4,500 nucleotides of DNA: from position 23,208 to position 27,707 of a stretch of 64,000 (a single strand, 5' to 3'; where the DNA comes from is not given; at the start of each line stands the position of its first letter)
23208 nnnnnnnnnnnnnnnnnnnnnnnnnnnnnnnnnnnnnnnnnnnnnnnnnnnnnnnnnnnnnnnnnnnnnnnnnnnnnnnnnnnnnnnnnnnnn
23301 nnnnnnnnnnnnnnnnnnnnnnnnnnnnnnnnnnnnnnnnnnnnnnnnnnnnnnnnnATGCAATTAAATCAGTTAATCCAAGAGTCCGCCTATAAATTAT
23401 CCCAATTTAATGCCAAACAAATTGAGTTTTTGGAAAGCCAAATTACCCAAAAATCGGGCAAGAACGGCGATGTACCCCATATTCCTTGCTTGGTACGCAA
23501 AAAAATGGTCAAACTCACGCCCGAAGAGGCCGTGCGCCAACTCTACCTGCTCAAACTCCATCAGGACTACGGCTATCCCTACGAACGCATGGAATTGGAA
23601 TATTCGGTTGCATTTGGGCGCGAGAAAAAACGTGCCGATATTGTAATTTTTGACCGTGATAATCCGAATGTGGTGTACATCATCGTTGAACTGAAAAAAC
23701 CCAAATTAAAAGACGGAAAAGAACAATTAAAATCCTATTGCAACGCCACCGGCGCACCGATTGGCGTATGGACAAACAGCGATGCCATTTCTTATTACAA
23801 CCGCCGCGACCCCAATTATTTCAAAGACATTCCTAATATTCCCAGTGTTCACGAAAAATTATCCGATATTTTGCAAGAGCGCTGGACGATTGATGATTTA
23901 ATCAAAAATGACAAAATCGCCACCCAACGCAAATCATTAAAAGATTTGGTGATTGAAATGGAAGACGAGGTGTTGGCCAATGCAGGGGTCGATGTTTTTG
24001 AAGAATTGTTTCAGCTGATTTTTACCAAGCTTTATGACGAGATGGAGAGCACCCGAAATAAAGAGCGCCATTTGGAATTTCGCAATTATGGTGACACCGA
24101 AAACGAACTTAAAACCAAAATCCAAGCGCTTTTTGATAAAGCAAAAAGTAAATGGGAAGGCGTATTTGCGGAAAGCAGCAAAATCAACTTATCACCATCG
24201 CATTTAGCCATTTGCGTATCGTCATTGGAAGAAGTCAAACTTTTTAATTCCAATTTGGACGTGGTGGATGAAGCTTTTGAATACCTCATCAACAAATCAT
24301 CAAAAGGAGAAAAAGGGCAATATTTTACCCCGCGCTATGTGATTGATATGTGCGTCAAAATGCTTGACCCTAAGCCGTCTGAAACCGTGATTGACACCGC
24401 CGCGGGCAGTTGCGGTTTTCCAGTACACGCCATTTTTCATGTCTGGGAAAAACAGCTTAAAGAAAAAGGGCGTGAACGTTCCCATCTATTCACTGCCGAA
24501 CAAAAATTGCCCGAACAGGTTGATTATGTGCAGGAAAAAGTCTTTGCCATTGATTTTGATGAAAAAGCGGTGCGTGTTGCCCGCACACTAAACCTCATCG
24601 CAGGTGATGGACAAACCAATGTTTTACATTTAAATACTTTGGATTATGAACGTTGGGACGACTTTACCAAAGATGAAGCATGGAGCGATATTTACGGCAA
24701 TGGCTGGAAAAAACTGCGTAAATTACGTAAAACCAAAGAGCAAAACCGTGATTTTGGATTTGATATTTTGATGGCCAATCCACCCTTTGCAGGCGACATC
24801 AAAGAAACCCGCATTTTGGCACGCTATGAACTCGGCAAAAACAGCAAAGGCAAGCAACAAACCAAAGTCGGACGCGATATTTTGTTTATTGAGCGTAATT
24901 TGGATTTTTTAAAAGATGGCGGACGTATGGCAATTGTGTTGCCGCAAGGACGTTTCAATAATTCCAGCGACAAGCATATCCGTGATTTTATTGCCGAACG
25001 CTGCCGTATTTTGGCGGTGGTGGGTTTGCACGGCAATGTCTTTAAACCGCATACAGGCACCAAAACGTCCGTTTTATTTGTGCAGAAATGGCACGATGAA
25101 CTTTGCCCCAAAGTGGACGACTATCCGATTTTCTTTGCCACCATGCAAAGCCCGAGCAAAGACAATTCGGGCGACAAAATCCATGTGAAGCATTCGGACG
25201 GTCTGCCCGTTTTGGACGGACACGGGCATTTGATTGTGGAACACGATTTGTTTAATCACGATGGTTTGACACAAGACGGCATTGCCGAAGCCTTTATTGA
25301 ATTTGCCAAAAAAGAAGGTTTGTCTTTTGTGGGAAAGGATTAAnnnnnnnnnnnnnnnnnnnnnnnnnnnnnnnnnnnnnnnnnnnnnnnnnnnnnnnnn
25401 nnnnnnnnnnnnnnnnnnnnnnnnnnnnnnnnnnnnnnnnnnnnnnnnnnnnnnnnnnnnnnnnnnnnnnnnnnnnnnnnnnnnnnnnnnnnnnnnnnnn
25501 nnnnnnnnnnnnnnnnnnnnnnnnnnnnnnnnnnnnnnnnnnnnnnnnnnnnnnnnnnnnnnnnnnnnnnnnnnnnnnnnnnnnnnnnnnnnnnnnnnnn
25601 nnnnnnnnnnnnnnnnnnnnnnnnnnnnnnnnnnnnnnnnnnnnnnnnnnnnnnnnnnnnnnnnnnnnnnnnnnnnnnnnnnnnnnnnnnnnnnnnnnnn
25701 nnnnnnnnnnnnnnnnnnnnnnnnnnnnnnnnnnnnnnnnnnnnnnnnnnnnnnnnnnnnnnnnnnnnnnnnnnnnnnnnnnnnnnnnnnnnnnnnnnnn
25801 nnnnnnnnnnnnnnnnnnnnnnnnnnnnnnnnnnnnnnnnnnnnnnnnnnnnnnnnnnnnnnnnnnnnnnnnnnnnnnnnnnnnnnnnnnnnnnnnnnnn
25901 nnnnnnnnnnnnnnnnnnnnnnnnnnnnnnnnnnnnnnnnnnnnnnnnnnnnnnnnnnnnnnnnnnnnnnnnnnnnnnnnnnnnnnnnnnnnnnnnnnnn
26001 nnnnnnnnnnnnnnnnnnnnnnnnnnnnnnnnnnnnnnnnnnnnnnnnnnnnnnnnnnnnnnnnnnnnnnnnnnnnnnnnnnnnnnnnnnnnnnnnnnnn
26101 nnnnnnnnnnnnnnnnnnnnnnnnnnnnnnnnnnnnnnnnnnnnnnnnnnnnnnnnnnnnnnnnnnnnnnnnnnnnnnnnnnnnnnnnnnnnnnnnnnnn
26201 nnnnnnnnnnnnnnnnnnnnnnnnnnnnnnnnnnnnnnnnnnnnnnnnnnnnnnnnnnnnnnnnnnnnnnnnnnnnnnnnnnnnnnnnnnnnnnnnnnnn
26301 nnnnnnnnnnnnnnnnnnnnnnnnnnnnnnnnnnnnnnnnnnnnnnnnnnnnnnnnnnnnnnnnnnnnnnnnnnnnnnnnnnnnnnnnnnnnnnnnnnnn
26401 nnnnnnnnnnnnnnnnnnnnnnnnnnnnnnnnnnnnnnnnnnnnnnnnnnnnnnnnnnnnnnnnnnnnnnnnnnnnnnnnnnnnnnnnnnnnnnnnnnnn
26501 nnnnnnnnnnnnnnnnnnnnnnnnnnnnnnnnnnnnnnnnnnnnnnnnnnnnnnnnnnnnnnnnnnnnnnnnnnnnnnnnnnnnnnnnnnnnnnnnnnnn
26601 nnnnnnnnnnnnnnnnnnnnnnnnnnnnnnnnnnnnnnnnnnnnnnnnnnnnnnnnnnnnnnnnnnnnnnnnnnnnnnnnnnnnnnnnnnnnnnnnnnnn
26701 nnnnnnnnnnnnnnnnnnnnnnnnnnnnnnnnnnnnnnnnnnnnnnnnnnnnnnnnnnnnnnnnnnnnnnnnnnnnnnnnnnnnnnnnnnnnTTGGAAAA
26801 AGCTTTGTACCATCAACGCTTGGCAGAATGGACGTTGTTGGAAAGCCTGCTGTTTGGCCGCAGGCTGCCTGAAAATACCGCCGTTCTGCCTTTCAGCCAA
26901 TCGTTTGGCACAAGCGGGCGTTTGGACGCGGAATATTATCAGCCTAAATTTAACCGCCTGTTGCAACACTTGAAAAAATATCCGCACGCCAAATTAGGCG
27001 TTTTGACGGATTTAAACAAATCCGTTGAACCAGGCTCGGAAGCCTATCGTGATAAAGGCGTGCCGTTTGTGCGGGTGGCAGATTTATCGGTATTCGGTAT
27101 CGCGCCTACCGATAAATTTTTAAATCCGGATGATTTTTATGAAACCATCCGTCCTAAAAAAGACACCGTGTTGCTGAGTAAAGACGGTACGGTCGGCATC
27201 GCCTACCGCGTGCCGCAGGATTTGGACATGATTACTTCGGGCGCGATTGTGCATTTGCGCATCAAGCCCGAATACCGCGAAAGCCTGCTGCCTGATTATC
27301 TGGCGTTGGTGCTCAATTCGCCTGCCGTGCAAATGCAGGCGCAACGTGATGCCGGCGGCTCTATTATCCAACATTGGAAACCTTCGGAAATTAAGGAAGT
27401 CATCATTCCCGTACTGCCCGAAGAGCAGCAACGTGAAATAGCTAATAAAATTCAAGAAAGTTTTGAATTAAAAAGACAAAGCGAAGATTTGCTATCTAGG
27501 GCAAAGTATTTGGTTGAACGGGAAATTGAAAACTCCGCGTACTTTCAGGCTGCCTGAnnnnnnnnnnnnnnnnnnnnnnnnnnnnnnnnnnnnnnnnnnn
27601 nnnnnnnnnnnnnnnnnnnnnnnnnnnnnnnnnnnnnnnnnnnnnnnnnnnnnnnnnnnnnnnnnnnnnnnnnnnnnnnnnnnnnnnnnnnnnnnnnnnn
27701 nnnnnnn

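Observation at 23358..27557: Restriction-modification locus with nuclease-methyltransferase fusion and separate S subunits but no helicase-type HsdR: BcgI-like Type IIB candidate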

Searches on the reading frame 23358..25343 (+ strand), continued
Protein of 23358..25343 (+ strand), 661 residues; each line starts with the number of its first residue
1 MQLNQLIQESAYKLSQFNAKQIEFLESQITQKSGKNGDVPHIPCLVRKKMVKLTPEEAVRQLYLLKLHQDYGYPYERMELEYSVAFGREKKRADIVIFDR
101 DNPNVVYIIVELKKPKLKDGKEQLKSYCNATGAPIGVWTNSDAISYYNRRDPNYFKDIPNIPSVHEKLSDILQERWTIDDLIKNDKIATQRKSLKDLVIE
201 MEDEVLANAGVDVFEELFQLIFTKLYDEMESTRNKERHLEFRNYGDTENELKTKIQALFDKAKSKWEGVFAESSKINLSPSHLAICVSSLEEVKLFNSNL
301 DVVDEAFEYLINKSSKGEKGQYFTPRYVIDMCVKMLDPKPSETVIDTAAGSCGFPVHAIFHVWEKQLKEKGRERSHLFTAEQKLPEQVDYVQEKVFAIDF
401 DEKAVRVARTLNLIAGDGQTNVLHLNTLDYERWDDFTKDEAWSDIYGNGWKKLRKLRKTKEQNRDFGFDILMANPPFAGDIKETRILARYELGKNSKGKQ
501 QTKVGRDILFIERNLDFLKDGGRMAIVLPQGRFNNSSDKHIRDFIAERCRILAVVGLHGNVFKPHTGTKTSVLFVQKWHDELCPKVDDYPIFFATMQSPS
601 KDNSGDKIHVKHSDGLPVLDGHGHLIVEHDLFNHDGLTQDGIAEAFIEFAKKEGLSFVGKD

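Call 94: search_protein_families(library=padloc, proteins=[L004:14221-14856:+, L008:13391-14239:+, L016:13514-14308:+], max_evalue=0.01)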
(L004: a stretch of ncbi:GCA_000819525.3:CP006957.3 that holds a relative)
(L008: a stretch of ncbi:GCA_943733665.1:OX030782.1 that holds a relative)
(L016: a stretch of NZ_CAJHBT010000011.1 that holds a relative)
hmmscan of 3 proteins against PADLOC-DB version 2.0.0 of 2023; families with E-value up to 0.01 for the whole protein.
L004:14221-14856:+ (211 aa): 0 families

L008:13391-14239:+ (282 aa): 0 families

L016:13514-14308:+ (264 aa): 0 families

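Call 95: search_protein_families(library=ncbifam, proteins=[L004:14221-14856:+, L008:13391-14239:+, L016:13514-14308:+], max_evalue=0.01)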
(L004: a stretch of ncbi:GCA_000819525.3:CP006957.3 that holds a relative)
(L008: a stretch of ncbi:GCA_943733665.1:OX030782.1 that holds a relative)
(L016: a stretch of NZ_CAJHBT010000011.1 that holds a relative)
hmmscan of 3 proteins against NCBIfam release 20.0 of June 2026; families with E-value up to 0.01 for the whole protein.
L004:14221-14856:+ (211 aa): 0 families

L008:13391-14239:+ (282 aa): 0 families

L016:13514-14308:+ (264 aa): 0 families

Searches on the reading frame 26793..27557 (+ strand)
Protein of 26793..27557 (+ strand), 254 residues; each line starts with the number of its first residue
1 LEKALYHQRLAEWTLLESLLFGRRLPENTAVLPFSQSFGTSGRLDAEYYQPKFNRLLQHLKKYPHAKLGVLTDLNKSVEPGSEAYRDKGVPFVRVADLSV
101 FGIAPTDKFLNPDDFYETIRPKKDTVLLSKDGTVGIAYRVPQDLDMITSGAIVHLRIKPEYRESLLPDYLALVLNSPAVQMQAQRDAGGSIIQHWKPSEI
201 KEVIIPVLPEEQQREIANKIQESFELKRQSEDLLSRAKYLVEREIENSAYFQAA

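Call 3: search_protein_families(library=pfam, proteins=[window:26793-27557:+], max_evalue=0.01)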
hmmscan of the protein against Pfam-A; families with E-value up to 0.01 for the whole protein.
window:26793-27557:+ (254 aa): 1 family
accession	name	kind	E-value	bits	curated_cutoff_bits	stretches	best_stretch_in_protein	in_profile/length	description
PF01420.25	Methylase_S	-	7.7e-06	26.7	22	1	87-221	28-150/168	Type I restriction modification DNA specificity domain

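Call 4: search_protein_families(library=ncbifam, proteins=[window:26793-27557:+], max_evalue=0.01)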
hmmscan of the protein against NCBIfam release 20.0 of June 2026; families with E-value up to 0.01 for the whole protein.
window:26793-27557:+ (254 aa): 2 families
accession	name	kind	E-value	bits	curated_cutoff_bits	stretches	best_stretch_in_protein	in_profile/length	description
NF047740.1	antiphage_MADS5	equivalog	4.3e-23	81.9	400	1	36-246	245-461/461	methylation-associated defense system restriction endonuclease subunit S MAD5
NF007278.0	PRK09737.1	equivalog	1.9e-05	23.7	662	1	116-220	69-171/461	type I restriction-modification system specificity subunit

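Call 8: search_protein_families(library=padloc, proteins=[window:26793-27557:+], max_evalue=0.001)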
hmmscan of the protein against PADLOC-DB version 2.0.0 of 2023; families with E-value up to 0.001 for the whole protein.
window:26793-27557:+ (254 aa): 53 families (the best 25 are shown)
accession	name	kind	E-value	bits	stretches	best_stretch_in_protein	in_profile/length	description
PDLC03095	Specificity_I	-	4.2e-17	60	1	38-247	252-462/473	Type I specificity subunit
PDLC03181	Specificity_I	-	7.5e-16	55.8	1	26-249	220-439/454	Type I specificity subunit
PDLC04137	mad5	-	3.7e-15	54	1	70-238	10-177/392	mads_5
PDLC03196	Specificity_I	-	1.9e-14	50.8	1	82-242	414-575/792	Type I specificity subunit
PDLC03120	Specificity_I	-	6.1e-14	50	1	42-246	246-451/515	Type I specificity subunit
PDLC03068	Specificity_I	-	8.9e-14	49.4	1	65-218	6-160/403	Type I specificity subunit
PDLC03107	Specificity_I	-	2.3e-13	48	1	62-241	2-177/392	Type I specificity subunit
PDLC03100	Specificity_I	-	6.1e-13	47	1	51-243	184-382/392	Type I specificity subunit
PDLC03179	Specificity_I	-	1.3e-12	45.4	1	79-228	414-563/589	Type I specificity subunit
PDLC03086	Specificity_I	-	1.5e-12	45.2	1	77-220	25-170/458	Type I specificity subunit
PDLC03105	Specificity_I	-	1e-11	43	1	82-226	260-404/448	Type I specificity subunit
PDLC03072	Specificity_I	-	1.8e-11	41.7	1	83-242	260-423/448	Type I specificity subunit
PDLC03169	Specificity_I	-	1.9e-11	42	1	42-224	205-386/461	Type I specificity subunit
PDLC03197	Specificity_I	-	2.5e-11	41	1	17-247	217-443/459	Type I specificity subunit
PDLC03108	Specificity_I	-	8.1e-11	39.8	1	83-237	265-419/452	Type I specificity subunit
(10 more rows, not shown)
